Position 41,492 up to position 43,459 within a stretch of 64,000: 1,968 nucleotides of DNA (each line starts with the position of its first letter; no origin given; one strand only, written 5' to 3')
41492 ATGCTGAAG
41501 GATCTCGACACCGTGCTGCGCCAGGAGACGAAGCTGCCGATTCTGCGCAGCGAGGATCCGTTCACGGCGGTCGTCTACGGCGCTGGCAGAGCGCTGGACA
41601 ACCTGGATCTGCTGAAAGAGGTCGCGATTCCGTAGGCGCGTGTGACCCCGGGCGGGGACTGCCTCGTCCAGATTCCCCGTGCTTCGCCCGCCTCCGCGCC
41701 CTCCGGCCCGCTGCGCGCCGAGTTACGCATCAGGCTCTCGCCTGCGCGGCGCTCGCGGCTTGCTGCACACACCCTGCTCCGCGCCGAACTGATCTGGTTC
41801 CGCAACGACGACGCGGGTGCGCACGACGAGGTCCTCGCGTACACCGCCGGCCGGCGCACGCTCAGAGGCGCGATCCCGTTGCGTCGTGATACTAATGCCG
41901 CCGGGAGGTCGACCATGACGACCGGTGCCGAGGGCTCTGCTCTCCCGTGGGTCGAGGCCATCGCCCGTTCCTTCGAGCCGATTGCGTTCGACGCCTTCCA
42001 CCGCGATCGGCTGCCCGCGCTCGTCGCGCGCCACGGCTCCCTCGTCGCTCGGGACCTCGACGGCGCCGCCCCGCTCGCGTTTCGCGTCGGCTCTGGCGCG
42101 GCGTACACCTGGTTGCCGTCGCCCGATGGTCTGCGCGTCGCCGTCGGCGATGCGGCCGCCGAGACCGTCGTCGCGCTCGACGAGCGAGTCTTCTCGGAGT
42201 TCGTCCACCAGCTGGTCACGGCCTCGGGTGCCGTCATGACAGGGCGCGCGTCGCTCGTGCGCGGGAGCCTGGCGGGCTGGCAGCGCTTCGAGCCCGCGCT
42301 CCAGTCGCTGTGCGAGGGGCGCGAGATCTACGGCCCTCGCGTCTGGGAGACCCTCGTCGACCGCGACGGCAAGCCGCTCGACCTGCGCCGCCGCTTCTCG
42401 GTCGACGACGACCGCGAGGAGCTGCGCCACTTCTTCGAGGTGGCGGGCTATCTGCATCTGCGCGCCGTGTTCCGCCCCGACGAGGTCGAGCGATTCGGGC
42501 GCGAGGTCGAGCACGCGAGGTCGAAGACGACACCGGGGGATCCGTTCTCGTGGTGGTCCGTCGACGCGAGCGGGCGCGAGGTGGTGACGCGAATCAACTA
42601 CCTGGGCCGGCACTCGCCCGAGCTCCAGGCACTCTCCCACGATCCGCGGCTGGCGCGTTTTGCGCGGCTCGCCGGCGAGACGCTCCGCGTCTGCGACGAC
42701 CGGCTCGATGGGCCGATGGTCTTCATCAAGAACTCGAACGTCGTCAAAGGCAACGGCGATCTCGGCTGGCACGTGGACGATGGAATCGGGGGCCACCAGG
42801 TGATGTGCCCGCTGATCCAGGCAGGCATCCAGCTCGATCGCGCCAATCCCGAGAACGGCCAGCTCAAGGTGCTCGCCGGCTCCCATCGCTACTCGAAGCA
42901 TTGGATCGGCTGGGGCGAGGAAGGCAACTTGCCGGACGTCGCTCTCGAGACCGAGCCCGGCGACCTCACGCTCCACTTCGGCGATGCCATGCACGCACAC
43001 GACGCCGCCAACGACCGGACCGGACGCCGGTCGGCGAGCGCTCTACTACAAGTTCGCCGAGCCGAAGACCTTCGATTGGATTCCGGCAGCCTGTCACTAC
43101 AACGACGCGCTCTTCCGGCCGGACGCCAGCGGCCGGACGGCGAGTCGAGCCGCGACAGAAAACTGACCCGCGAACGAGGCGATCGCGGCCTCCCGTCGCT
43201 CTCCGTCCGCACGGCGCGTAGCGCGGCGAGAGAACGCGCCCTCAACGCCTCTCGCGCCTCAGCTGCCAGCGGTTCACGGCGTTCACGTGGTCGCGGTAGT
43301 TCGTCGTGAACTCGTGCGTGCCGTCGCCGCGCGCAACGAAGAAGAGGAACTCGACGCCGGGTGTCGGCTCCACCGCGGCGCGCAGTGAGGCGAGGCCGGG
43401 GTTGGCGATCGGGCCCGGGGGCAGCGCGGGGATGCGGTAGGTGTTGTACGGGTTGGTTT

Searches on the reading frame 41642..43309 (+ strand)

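Call 6: search_protein_families(library=pfam, proteins=[window:41642-43309:+], max_evalue=0.001)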
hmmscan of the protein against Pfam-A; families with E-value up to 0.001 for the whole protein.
window:41642-43309:+ (555 aa): 1 family
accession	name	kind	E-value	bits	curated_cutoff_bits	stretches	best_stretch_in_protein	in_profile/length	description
PF05721.19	PhyH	-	9.8e-12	46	22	1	265-452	1-201/213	Phytanoyl-CoA dioxygenase (PhyH)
